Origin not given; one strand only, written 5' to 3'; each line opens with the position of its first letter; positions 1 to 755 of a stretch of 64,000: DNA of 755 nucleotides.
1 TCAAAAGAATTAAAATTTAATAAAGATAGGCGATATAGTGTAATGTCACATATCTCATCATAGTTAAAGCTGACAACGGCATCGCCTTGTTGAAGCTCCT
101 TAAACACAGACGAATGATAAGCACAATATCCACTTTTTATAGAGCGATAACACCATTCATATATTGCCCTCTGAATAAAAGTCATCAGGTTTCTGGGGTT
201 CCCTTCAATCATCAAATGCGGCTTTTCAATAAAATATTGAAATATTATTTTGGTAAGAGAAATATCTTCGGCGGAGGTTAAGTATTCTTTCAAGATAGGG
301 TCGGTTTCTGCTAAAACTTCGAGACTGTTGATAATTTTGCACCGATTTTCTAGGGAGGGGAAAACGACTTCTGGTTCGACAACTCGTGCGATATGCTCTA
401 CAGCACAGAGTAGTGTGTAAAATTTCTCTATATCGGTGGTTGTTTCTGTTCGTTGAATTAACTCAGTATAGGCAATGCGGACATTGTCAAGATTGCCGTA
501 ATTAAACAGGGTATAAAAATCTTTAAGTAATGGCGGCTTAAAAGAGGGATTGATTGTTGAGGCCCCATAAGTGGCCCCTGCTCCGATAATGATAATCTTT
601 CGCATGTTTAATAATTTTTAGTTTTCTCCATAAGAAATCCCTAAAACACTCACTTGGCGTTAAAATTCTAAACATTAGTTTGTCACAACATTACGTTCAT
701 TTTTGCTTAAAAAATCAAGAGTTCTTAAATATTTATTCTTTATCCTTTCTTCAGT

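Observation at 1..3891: AT-rich three-gene island with two SIR2_2-type proteins (one SIR2-TPR fusion) and an unknown 315-aa protein, inserted downstream of ssrA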

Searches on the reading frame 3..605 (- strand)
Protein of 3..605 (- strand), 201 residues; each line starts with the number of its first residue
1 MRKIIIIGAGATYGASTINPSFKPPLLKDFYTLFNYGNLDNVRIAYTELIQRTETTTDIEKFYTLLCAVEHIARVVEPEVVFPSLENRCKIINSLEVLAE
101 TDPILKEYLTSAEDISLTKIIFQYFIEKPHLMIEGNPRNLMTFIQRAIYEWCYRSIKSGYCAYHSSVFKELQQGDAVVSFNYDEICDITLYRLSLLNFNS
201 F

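Call 6: search_protein_families(library=pfam, proteins=[window:3-605:-], max_evalue=0.1)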
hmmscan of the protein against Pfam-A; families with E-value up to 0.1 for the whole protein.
window:3-605:- (201 aa): 0 families

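Call 7: search_protein_families(library=padloc, proteins=[window:3-605:-], max_evalue=0.1)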
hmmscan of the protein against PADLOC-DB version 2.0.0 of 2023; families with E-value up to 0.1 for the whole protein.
window:3-605:- (201 aa): 0 families

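Call 8: search_protein_families(library=ncbifam, proteins=[window:3-605:-], max_evalue=0.1)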
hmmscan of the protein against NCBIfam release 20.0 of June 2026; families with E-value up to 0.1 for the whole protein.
window:3-605:- (201 aa): 0 families

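Call 11: search_protein_families(library=phrogs, proteins=[window:3-605:-], max_evalue=0.1)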
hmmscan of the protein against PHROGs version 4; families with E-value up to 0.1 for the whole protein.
window:3-605:- (201 aa): 1 family
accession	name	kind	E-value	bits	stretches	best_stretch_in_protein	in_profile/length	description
phrog_27289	-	unknown function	0.095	13.9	0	36-78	41-77/80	-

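Call 29: find_homologous_proteins(query=window:3-605:-, max_evalue=0.001)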
Query window:3-605:-: 159 candidates shared short words with the query, none scored E <= 0.001.

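Call 45: search_protein_representatives(protein=window:3-605:-)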
Query: 201 residues. Proteins with E-value up to 0.001 (for the whole library): 54; up to 1e-10: 17; up to 1e-30: 2. The best 54 are listed.
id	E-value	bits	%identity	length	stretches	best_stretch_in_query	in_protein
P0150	7.6e-130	446.7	100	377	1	1-201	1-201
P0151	5.4e-33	130.7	45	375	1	2-201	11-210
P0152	2.5e-27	112.2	36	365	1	1-201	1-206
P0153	5.5e-27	111.1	39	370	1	2-201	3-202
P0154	3.0e-26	108.7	40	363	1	2-201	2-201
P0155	1.4e-22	96.8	36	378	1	3-201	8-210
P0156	2.0e-22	96.2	34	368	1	1-199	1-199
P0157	3.3e-22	95.5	38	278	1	4-201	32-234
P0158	2.8e-20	89.2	38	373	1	2-201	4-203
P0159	1.6e-18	83.5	34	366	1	4-201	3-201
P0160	4.1e-17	78.9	36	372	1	2-201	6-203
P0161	2.1e-16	76.6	34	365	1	1-196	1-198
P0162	2.8e-15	72.9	37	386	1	1-201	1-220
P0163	1.4e-14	70.6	33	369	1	1-195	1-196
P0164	2.3e-14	69.9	36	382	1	3-200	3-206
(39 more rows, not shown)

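Call 47: search_protein_families(library=pfam, alignment_id=A2, max_evalue=0.01)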
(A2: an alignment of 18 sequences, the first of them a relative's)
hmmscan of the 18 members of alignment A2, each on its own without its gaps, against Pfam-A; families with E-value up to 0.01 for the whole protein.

A. member 1, P0150 (377 aa): 1 family
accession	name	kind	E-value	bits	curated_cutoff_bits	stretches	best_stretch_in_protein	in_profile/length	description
PF14253.11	AbiH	-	0.00041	21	30.9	1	85-331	58-253/260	Bacteriophage abortive infection AbiH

B. families by the number of members that match (of 18 scanned): 2 families
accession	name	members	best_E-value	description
PF13289.12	SIR2_2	6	2.6e-05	SIR2-like domain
PF14253.11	AbiH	3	0.00041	Bacteriophage abortive infection AbiH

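Call 48: search_protein_families(library=padloc, alignment_id=A2, max_evalue=0.01)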
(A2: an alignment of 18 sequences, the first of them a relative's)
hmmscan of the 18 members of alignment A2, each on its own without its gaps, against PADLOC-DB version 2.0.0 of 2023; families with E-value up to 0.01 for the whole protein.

A. member 1, P0150 (377 aa): 6 families
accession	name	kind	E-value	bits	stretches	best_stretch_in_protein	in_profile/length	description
PDLC04087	SIR2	-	4.4e-09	33.7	1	167-343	125-290/343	-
PDLC04078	SIR2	-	7.7e-09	33.6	1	219-344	12-120/171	-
PDLC04096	SIR2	-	6.7e-07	27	1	167-343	15-178/230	-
PDLC04092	SIR2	-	0.00033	18.1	1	177-329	121-251/318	-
PDLC04084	SIR2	-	0.00056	17.3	1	221-338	241-343/414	-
PDLC04093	SIR2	-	0.001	16.1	1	219-332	201-297/395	-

B. families by the number of members that match (of 18 scanned): 15 families
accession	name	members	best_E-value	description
PDLC04087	SIR2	18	9.1e-11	-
PDLC04096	SIR2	13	4.1e-09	-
PDLC04093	SIR2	8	4.6e-07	-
PDLC04092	SIR2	8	4.7e-06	-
PDLC04084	SIR2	8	7.3e-06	-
PDLC04094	SIR2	8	0.00085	-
PDLC04078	SIR2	7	7.7e-09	-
PDLC02414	Aga_SIR2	6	6.7e-08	-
PDLC04082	SIR2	4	3.2e-05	-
PDLC04088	SIR2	2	0.0006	-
PDLC04079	SIR2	2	0.00089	-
PDLC04961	PDC-S21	1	0.0018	-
PDLC04074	SIR2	1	0.0032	-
PDLC04091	SIR2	1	0.0047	-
PDLC04081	SIR2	1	0.0051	-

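Call 49: search_solved_structures(query=A2, max_evalue=1)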
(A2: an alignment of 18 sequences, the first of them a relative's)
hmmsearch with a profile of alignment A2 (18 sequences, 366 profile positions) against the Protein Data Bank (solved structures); distinct sequences matched with E-value up to 1: 3.
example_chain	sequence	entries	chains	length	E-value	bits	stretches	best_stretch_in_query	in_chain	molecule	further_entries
8w9l_A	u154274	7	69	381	0.0047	19.4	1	155-269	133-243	SIR2-like domain-containing protein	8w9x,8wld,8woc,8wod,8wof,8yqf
3j7y_8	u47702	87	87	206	0.042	16.3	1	42-130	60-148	mL40 | 39S ribosomal protein L40, mitochondrial | Large ribosomal subunit protein mL40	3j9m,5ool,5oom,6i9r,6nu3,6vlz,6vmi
8j4u_A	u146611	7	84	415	0.19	14.1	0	203-293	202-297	SIR2-like domain-containing protein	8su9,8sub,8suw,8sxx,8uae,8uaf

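Call 50: find_related_loci(query=A2, collection=metagenome_contigs, flank=7000)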
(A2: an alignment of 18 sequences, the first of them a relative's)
Query A2 (377 aa) in metagenome_contigs; peptide patterns used: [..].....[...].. (x = any residue, [..] = any of these).
600 stretches matched a pattern (row limit reached: there are more); 223 encode a relative of the query (tblastn E <= 1e-3); the best 80 are kept; 80 distinct loci.
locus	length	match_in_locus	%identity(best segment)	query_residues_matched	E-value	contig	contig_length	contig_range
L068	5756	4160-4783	39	154-368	1e-44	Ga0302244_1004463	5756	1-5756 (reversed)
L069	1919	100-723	39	154-368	2e-45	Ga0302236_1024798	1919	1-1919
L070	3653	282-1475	28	1-368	5e-44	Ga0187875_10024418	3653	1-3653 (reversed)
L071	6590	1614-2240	32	162-372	1e-28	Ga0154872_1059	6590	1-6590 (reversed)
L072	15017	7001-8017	21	2-375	2e-13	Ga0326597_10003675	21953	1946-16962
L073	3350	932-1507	27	154-340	4e-13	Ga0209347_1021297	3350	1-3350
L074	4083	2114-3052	22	2-340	1e-12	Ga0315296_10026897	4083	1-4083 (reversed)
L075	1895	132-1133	22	1-363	1e-12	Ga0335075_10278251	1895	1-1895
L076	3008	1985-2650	27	160-373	2e-12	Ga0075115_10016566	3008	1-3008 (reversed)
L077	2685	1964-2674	24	4-269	3e-12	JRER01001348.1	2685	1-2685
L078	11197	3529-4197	27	161-374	3e-12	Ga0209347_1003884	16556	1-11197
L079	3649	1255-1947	24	127-340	4e-12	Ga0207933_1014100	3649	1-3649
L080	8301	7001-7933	24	1-336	6e-12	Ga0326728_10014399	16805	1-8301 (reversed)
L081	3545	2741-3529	23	129-349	7e-12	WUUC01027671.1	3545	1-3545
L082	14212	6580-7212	23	161-373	9e-12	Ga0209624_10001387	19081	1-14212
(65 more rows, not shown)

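Call 62: search_protein_families(library=pfam, proteins=[P0150], max_evalue=0.1)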
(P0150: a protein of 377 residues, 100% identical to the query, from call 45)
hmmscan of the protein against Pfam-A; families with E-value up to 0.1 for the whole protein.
P0150 (377 aa): 2 families
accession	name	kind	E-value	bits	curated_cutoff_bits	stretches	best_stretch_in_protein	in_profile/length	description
PF14253.11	AbiH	-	0.00041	21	30.9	1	85-331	58-253/260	Bacteriophage abortive infection AbiH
PF12827.12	Peroxin-22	-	0.04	14.2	26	0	307-354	16-56/110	Peroxisomal biogenesis protein family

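Call 70: find_encoding_contigs(protein=P0151, flank=8000, max_places=4)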
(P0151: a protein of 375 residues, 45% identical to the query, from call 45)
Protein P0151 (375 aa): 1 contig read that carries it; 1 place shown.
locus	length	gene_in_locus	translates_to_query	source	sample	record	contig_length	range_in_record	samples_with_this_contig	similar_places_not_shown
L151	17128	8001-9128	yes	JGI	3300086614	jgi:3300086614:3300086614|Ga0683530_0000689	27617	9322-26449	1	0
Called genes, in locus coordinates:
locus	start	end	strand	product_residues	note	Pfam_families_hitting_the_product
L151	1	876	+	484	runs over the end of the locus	PF00158:Sigma54_activat, PF14532:Sigma54_activ_2, PF07728:AAA_5 (weak), PF25601:AAA_lid_14, PF02954:HTH_8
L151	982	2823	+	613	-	PF00662:Proton_antipo_N (weak), PF00361:Proton_antipo_M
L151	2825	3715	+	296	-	PF00146:NADHdh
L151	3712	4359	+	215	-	-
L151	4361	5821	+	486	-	PF00361:Proton_antipo_M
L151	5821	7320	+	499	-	PF00329:Complex1_30kDa, PF00346:Complex1_49kDa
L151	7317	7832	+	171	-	PF01058:Oxidored_q6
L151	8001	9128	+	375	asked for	-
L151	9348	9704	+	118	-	PF05635:23S_rRNA_IVP, PF22296:bAvd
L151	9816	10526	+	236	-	PF09360:zf-CDGSH, PF06902:Fer4_19, PF09360:zf-CDGSH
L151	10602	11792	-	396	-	PF04015:DUF362, PF00037:Fer4 (faint), PF13237:Fer4_10, PF14697:Fer4_21 (faint), PF12838:Fer4_7 (weak)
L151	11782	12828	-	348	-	PF00291:PALP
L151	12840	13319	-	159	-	PF03168:LEA_2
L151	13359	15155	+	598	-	PF01336:tRNA_anti-codon, PF00152:tRNA-synt_2, PF02938:GAD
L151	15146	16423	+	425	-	PF00709:Adenylsucc_synt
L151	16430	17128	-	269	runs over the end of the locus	-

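Call 71: predict_structure(alignment_id=A2)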
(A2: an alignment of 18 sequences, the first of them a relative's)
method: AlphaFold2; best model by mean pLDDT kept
length: 377 residues; sequences in the alignment: 18
mean_pLDDT: 90.7   pTM: 0.89
mean pLDDT of the five models: 90.7, 90.3, 89.8, 89.5, 88.4
residues with pLDDT >= 90: 299; 70-90: 53; 50-70: 22; < 50: 3
segments of 3 or more residues with pLDDT < 50: none
pLDDT, mean of each block of 10 residues (from residue 1): 95 95 92 84 96 95 96 93 94 95 93 97 97 92 92 91 96 96 94 93 93 73 96 82 81 55 76 91 93 97 97 86 95 97 96 96 97 69
secondary structure, 60 per line:
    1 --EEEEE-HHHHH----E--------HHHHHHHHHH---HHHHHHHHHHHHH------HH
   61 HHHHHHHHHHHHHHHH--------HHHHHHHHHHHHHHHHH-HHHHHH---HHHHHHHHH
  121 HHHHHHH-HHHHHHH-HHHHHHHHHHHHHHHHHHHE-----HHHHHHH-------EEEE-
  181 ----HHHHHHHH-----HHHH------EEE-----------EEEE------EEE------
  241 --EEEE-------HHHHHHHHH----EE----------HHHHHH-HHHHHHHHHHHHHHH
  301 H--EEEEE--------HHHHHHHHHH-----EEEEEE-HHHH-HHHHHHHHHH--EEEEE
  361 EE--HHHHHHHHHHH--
elements in order: E3-7 H9-13 H27-36 H40-52 H59-76 H85-101 H103-108 H112-127 H129-135 H137-155 H162-168 E176-179 H185-192 H198-201 E208-210 E222-225 E232-234 E243-246 H254-262 H279-284 H286-301 E304-308 H317-326 E332-337 H339-342 H344-353 E356-362 H365-375

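Call 74: fold_search(model_id=the predicted structure, library=pdb)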
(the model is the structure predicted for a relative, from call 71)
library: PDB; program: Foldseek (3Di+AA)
matches with E <= 10: 493; with E <= 0.001: 30
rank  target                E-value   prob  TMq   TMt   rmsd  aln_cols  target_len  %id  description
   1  8sub_B                5.5e-09  1.00  0.45  0.43  12.4       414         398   13  E. coli SIR2-HerA complex (dodecamer SIR2 pentamer HerA) (released 2023-12-27)
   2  8suw_J                7.4e-09  1.00  0.48  0.45  11.2       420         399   15  E. coli SIR2-HerA complex (dodecamer SIR2 bound 4 protomers of HerA) (released 2024-03-27)
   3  8su9_D                7.8e-09  1.00  0.49  0.47  12.7       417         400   15  E. coli SIR2-HerA complex (hexamer HerA bound with dodecamer Sir2) (released 2024-03-27)
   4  8suw_B                1.4e-08  1.00  0.46  0.44  12.9       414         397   12  E. coli SIR2-HerA complex (dodecamer SIR2 bound 4 protomers of HerA) (released 2024-03-27)
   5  8uae_B                1.5e-08  1.00  0.49  0.48   9.8       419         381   13  E. coli Sir2_HerA complex (12:6) with ATPgamaS (released 2023-12-27)
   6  8yhx_R                1.6e-08  1.00  0.42  0.41  12.1       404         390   15  Cryo-EM structure of the trimeric HerA (released 2024-11-06)
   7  8uae_F                2.2e-08  1.00  0.49  0.49   9.7       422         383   15  E. coli Sir2_HerA complex (12:6) with ATPgamaS (released 2023-12-27)
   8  8sub_J                3.3e-08  1.00  0.50  0.48   9.9       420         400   13  E. coli SIR2-HerA complex (dodecamer SIR2 pentamer HerA) (released 2023-12-27)
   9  8suw_F                3.3e-08  1.00  0.46  0.44  12.2       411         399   13  E. coli SIR2-HerA complex (dodecamer SIR2 bound 4 protomers of HerA) (released 2024-03-27)
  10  8sub_K                3.5e-08  1.00  0.46  0.44  12.6       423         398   14  E. coli SIR2-HerA complex (dodecamer SIR2 pentamer HerA) (released 2023-12-27)
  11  8sub_F                3.9e-08  1.00  0.48  0.45  12.8       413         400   13  E. coli SIR2-HerA complex (dodecamer SIR2 pentamer HerA) (released 2023-12-27)
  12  8sub_I                3.9e-08  1.00  0.41  0.39  11.2       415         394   14  E. coli SIR2-HerA complex (dodecamer SIR2 pentamer HerA) (released 2023-12-27)
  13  8yhx_I                6.1e-08  1.00  0.46  0.41  13.1       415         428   15  Cryo-EM structure of the trimeric HerA (released 2024-11-06)
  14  8sub_A                1.3e-07  1.00  0.41  0.39  12.4       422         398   14  E. coli SIR2-HerA complex (dodecamer SIR2 pentamer HerA) (released 2023-12-27)
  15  8yhx_J                1.7e-07  1.00  0.43  0.39  12.9       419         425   17  Cryo-EM structure of the trimeric HerA (released 2024-11-06)
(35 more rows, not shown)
